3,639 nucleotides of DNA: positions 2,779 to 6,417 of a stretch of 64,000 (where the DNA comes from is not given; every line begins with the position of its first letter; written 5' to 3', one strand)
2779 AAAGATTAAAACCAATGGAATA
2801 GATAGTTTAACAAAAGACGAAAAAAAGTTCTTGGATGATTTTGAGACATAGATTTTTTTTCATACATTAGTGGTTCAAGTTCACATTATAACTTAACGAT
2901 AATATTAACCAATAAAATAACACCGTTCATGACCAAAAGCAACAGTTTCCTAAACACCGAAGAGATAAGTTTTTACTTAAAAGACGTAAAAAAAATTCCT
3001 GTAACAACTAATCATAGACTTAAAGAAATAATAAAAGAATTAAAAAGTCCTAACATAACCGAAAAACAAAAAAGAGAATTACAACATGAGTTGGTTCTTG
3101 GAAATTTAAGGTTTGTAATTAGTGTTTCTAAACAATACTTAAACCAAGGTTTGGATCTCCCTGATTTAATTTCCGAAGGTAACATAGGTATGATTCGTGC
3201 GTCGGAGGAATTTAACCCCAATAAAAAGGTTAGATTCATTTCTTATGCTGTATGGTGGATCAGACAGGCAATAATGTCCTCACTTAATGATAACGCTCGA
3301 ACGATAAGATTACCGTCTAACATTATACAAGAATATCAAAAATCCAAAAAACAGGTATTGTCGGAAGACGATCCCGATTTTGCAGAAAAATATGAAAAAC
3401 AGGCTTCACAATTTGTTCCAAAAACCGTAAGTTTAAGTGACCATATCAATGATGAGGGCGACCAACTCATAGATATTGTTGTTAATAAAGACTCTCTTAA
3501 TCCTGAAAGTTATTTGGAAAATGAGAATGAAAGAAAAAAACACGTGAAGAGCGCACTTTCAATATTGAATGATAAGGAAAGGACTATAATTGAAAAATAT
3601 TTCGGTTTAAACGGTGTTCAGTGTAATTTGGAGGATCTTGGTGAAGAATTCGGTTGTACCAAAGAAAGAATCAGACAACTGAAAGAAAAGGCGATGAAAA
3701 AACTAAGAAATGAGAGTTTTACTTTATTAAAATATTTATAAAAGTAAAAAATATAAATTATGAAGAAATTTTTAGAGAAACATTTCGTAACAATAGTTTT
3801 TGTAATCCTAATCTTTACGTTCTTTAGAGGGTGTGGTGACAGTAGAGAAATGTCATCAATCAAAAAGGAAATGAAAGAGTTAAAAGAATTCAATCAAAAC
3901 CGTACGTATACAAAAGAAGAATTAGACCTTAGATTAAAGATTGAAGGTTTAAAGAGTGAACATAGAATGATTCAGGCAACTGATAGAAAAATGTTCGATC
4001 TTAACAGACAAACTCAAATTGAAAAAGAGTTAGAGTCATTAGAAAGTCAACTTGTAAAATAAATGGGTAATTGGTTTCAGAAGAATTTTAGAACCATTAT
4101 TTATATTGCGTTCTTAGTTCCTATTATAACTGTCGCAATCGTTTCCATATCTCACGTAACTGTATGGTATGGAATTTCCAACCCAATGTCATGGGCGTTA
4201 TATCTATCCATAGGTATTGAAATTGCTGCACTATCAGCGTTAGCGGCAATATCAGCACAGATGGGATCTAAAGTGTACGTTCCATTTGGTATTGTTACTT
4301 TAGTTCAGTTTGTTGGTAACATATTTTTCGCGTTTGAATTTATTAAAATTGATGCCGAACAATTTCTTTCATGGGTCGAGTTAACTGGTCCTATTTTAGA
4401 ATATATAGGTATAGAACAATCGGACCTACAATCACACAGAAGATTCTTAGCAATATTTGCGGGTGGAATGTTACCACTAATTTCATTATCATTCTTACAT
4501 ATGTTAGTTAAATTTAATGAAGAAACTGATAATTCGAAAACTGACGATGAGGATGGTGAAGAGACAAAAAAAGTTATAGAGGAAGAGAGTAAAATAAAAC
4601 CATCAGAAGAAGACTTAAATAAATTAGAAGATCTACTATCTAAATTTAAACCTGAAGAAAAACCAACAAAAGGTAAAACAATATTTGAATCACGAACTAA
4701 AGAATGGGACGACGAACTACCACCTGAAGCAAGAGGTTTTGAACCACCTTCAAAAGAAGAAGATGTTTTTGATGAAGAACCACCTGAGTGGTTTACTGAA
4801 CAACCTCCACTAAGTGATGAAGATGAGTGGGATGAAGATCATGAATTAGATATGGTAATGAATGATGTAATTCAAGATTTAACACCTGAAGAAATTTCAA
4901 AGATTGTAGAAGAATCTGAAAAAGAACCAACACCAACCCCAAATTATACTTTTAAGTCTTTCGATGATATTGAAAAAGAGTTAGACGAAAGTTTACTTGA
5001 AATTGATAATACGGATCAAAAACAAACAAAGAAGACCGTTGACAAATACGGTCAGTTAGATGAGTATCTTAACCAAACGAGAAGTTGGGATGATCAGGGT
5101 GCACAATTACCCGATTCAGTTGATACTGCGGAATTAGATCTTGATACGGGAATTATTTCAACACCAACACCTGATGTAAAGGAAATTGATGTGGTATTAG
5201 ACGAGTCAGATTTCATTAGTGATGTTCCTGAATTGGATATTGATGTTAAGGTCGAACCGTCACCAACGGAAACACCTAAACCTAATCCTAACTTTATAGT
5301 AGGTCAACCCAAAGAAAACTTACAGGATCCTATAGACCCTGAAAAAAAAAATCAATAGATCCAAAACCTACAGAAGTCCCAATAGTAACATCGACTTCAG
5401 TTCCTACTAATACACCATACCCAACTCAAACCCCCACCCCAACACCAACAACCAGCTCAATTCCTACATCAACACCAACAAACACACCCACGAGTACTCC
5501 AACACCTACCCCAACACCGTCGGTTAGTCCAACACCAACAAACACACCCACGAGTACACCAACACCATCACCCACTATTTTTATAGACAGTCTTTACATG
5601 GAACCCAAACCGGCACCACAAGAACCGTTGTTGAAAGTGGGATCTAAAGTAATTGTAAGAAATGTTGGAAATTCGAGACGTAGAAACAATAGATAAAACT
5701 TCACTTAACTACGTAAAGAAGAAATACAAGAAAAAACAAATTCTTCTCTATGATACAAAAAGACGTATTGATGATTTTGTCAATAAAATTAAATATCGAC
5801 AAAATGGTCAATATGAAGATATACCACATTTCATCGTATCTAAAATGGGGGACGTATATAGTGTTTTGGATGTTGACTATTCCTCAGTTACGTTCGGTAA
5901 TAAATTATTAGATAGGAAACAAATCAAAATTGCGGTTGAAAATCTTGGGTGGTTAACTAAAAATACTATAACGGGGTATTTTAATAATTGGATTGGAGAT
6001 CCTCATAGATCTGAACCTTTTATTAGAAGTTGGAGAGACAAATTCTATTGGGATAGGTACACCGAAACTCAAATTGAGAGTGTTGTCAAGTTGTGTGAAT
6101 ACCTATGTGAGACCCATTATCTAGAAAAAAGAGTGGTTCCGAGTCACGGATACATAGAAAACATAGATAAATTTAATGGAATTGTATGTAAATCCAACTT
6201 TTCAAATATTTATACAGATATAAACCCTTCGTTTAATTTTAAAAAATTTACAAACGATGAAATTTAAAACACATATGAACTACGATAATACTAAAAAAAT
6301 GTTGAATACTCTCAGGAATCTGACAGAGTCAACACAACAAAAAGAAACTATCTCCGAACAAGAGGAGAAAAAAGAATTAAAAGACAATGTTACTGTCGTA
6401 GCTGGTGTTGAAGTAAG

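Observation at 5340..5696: A10 slippery run switches a membrane protein between a short form and a form with a 114-aa Pro/Thr-rich tail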

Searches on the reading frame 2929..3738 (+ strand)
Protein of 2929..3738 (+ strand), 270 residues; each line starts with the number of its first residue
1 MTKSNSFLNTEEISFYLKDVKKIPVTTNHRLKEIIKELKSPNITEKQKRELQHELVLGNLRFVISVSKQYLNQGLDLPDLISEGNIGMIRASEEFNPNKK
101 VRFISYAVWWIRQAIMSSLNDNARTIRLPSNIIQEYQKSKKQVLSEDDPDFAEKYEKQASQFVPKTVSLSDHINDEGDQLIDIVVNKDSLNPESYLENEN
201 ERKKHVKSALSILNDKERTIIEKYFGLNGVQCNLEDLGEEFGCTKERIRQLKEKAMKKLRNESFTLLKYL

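Call 7: search_protein_families(library=pfam, proteins=[window:2929-3738:+], max_evalue=0.01)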
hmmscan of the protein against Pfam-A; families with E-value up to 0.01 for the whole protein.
window:2929-3738:+ (270 aa): 2 families
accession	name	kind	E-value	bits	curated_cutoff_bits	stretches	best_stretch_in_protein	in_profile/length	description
PF04542.20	Sigma70_r2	-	1.3e-16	60.6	24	1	56-125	2-71/71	Sigma-70 region 2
PF04545.22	Sigma70_r4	-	5.5e-13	48.7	24.1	1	209-261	1-50/50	Sigma-70, region 4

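Call 8: search_protein_families(library=phrogs, proteins=[window:2929-3738:+], max_evalue=0.01)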
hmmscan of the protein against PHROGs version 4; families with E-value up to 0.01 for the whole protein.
window:2929-3738:+ (270 aa): 5 families
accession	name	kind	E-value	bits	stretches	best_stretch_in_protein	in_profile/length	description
phrog_351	-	transcription regulation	3.1e-54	185.9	1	29-262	488-725/928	RNA polymerase sigma factor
phrog_21612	-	transcription regulation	4.8e-06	26.4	1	51-134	14-96/600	RNA polymerase sigma factor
phrog_1740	-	transcription regulation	1.1e-05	25.2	1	176-262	142-215/567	RNA polymerase sigma factor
phrog_36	-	transcription regulation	2.5e-05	25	1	196-261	123-185/220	transcriptional regulator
phrog_15865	-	transcription regulation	0.0027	18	0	185-259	271-353/386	RNA polymerase sigma factor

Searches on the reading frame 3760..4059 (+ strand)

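Call 7: search_protein_families(library=pfam, proteins=[window:3760-4059:+], max_evalue=0.01)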
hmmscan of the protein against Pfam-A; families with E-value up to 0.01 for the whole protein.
window:3760-4059:+ (100 aa): 1 family
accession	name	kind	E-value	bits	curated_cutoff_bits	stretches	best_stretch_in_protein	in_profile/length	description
PF04977.20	DivIC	-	0.002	18.3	28.9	1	13-81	1-67/80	Septum formation initiator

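Call 8: search_protein_families(library=phrogs, proteins=[window:3760-4059:+], max_evalue=0.01)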
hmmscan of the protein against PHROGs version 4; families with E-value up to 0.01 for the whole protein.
window:3760-4059:+ (100 aa): 0 families

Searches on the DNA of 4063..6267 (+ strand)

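Call 4: search_dna_similar(query=window:4063-6267:+, collection=phages, mode=distant, max_rows=30)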
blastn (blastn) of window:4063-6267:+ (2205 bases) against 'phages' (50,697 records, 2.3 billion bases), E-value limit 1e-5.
No match.

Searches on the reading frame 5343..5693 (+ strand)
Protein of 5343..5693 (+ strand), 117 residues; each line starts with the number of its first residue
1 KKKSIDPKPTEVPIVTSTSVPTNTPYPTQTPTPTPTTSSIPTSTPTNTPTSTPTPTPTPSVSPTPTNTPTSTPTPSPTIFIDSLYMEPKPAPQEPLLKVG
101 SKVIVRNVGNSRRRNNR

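Call 7: search_protein_families(library=pfam, proteins=[window:5343-5693:+], max_evalue=0.01)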
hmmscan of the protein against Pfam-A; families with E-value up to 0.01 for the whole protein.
window:5343-5693:+ (117 aa): 0 families

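Call 8: search_protein_families(library=phrogs, proteins=[window:5343-5693:+], max_evalue=0.01)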
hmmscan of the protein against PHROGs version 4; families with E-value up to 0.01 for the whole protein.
window:5343-5693:+ (117 aa): 1 family
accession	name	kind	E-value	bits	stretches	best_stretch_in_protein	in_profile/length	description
phrog_15511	-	unknown function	3.2e-06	27.5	1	15-78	207-269/511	-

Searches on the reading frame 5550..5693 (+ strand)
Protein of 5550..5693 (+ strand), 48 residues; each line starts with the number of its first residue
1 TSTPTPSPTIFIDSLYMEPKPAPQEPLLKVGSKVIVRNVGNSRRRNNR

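Call 68: search_protein_representatives(alignment_id=A3)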
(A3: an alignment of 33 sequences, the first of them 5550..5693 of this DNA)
Query: 33 sequences, 44 profile positions. Proteins with E-value up to 0.001 (for the whole library): 51; up to 1e-10: 1; up to 1e-30: 0. The best 51 are listed.
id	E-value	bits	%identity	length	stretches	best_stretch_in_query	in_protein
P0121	2.4e-12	63.5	-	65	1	2-44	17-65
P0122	3.4e-10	56.6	-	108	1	3-44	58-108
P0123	4.7e-10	56.2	-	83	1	3-44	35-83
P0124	9.3e-10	55.2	-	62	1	2-44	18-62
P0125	1.0e-09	55.1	-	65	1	3-43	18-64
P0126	2.0e-09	54.1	-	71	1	3-44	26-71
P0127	2.1e-09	54.1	-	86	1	2-44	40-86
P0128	5.3e-09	52.8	-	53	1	4-44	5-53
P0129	5.9e-09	52.7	-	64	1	3-44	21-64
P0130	1.2e-08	51.7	-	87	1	3-44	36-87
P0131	1.4e-08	51.5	-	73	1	3-44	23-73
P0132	1.5e-08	51.3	-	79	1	3-43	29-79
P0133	5.4e-08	49.6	-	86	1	7-44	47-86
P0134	6.3e-08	49.4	-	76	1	2-44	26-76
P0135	6.9e-08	49.2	-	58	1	14-44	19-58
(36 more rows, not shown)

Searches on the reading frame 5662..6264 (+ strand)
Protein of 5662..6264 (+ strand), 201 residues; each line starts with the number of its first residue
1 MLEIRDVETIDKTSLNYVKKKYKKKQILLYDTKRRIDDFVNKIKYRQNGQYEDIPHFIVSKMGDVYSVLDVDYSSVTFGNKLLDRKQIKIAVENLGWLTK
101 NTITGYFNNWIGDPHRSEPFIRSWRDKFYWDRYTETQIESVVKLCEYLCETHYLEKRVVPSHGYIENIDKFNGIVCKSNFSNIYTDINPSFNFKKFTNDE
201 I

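Call 7: search_protein_families(library=pfam, proteins=[window:5662-6264:+], max_evalue=0.01)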
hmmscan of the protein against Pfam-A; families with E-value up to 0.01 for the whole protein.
window:5662-6264:+ (201 aa): 1 family
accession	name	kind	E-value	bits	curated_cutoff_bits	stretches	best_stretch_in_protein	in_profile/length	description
PF01510.30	Amidase_2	-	3e-08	34.5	26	1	41-163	25-120/131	N-acetylmuramoyl-L-alanine amidase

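Call 8: search_protein_families(library=phrogs, proteins=[window:5662-6264:+], max_evalue=0.01)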
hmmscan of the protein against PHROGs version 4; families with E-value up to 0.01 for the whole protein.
window:5662-6264:+ (201 aa): 0 families

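Call 36: search_solved_structures(query=window:5662-6264:+, max_evalue=0.01, show_alignments=2)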
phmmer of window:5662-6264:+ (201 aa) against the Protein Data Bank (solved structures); distinct sequences matched with E-value up to 0.01: 0.

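Call 59: search_solved_structures(query=A4, max_evalue=1, show_alignments=2)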
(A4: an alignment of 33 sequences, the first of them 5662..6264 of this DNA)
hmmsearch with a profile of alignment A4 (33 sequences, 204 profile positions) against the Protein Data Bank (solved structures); distinct sequences matched with E-value up to 1: 1.
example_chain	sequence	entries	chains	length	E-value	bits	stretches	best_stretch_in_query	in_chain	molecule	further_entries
8b74_A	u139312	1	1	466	0.66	13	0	91-130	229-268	Oxidoreductase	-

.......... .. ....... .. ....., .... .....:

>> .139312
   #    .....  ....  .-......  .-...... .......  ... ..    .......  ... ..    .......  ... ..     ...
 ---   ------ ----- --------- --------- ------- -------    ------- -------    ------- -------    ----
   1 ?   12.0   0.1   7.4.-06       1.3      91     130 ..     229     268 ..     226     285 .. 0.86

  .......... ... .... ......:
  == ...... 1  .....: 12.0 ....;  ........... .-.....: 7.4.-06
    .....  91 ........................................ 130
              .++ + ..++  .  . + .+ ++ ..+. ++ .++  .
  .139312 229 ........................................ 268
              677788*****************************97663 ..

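Call 81: find_related_loci(query=A4, collection=viral_contigs, flank=2500)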
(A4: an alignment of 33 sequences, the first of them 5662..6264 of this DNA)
Query A4 (201 aa) in viral_contigs; peptide patterns used: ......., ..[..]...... (x = any residue, [..] = any of these).
174 stretches matched a pattern; 132 encode a relative of the query (tblastn E <= 1e-3); the best 80 are kept; 80 distinct loci.
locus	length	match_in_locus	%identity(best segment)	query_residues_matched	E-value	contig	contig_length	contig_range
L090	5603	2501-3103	83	1-201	2e-114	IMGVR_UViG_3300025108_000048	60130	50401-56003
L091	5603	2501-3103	82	1-201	6e-114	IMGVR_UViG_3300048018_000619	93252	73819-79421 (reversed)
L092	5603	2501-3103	82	1-201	6e-114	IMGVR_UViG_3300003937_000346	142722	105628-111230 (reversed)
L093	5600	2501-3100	76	1-200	2e-103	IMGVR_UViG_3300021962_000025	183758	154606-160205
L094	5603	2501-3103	72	1-201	2e-97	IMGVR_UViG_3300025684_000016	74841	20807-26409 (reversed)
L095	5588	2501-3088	68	1-196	3e-92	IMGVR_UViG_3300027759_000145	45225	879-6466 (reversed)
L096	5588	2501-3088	67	1-196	8e-92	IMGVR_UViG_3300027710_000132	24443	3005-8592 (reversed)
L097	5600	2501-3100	66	1-200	8e-91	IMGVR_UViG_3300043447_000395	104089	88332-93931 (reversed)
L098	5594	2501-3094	65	2-199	5e-90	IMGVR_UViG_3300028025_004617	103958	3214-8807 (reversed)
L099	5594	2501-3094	65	2-199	9e-90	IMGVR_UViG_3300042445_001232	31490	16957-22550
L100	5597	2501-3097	64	1-199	1e-89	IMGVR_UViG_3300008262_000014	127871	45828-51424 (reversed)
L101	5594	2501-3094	64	2-199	3e-89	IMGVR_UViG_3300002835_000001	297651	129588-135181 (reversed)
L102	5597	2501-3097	63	1-199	2e-89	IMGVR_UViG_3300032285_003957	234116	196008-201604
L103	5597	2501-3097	65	1-199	2e-89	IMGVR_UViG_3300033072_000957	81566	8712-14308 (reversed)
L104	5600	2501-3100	65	1-200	6e-89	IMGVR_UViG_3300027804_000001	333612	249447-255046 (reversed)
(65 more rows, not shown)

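Call 88: predict_structure(alignment_id=A4)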
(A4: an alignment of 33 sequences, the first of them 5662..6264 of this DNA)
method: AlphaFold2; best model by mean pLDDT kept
length: 201 residues; sequences in the alignment: 33
mean_pLDDT: 83.1   pTM: 0.85
mean pLDDT of the five models: 83.1, 80.3, 79.7, 78.0, 75.9
residues with pLDDT >= 90: 86; 70-90: 80; 50-70: 31; < 50: 4
segments of 3 or more residues with pLDDT < 50: 198-201
pLDDT, mean of each block of 10 residues (from residue 1): 83 88 93 90 89 95 94 92 94 80 65 73 66 89 93 87 75 87 68 66 35
secondary structure, 60 per line:
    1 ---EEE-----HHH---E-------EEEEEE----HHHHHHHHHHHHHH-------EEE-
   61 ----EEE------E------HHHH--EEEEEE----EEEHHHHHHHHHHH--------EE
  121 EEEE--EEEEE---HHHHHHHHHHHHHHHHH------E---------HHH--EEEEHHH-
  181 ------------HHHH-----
elements in order: E4-6 E26-31 H36-49 E57-59 E65-67 H81-84 E87-92 E97-99 H100-110 E119-124 E127-131 H135-151 E173-176 H193-196

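Call 90: fold_search(model_id=the predicted structure, library=pdb)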
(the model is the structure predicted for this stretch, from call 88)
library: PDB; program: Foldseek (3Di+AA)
matches with E <= 10: 500; with E <= 0.001: 38
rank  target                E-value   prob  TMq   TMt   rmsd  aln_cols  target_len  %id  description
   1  6ssc                  2.2e-05  1.00  0.52  0.68   5.2       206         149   14  N-acetylmuramoyl-L-alanine amidase LysC from Clostridium intestinale URNW (released 2020-09-30)
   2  4bpa_A                5.1e-05  1.00  0.46  0.39   4.9       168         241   14  Crystal structure of AmpDh2 from Pseudomonas aeruginosa in complex with NAG-NAM-NAG-NAM tetrasaccharide (released 2013-07-17)
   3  4bol_A                5.4e-05  1.00  0.48  0.40   4.7       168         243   14  Crystal structure of AmpDh2 from Pseudomonas aeruginosa in complex with pentapeptide (released 2013-07-17)
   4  6srt                  5.4e-05  1.00  0.45  0.57   4.8       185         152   14  Endolysine N-acetylmuramoyl-L-alanine amidase LysCS from Clostridium intestinale URNW (released 2020-09-30)
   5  3lat_A                6.1e-05  1.00  0.52  0.50   6.2       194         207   12  Crystal structure of Staphylococcus peptidoglycan hydrolase AmiE (released 2010-03-23)
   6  3d2z_A                1.0e-04  1.00  0.48  0.38   3.9       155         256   14  Complex of the N-acetylmuramyl-L-alanine amidase AmiD from E.coli with the product L-Ala-D-gamma-Glu-L-Lys (released 2009-06-16)
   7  4bj4_A                1.2e-04  1.00  0.48  0.40   4.2       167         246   14  Structure of Pseudomonas aeruginosa amidase Ampdh2 (released 2013-07-24)
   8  1z6i                  1.3e-04  1.00  0.52  0.61   5.9       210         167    9  Crystal structure of the ectodomain of Drosophila transmembrane receptor PGRP-LCa (released 2005-07-19)
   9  5xz3_C                1.4e-04  1.00  0.50  0.60   3.6       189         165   11  The X-ray structure of Apis mellifera PGRP-SA (released 2018-07-18)
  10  2y2b_B                1.5e-04  1.00  0.49  0.54   6.0       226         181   11  crystal structure of AmpD in complex with reaction products (released 2011-07-20)
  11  4ivv                  1.6e-04  1.00  0.53  0.60   6.2       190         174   14  Catalytic amidase domain of the major autolysin LytA from Streptococcus pneumaniae (released 2014-01-29)
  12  2bh7                  1.8e-04  1.00  0.47  0.38   2.8       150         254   14  Crystal structure of a SeMet derivative of AmiD at 2.2 angstroms (released 2006-06-22)
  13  5xz3_B                1.8e-04  1.00  0.48  0.56   4.2       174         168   13  The X-ray structure of Apis mellifera PGRP-SA (released 2018-07-18)
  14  2ar3_B                1.9e-04  1.00  0.49  0.61   5.5       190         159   15  E90A mutant structure of PlyL (released 2006-06-06)
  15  2ar3_A                2.0e-04  1.00  0.47  0.59   5.3       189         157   14  E90A mutant structure of PlyL (released 2006-06-06)
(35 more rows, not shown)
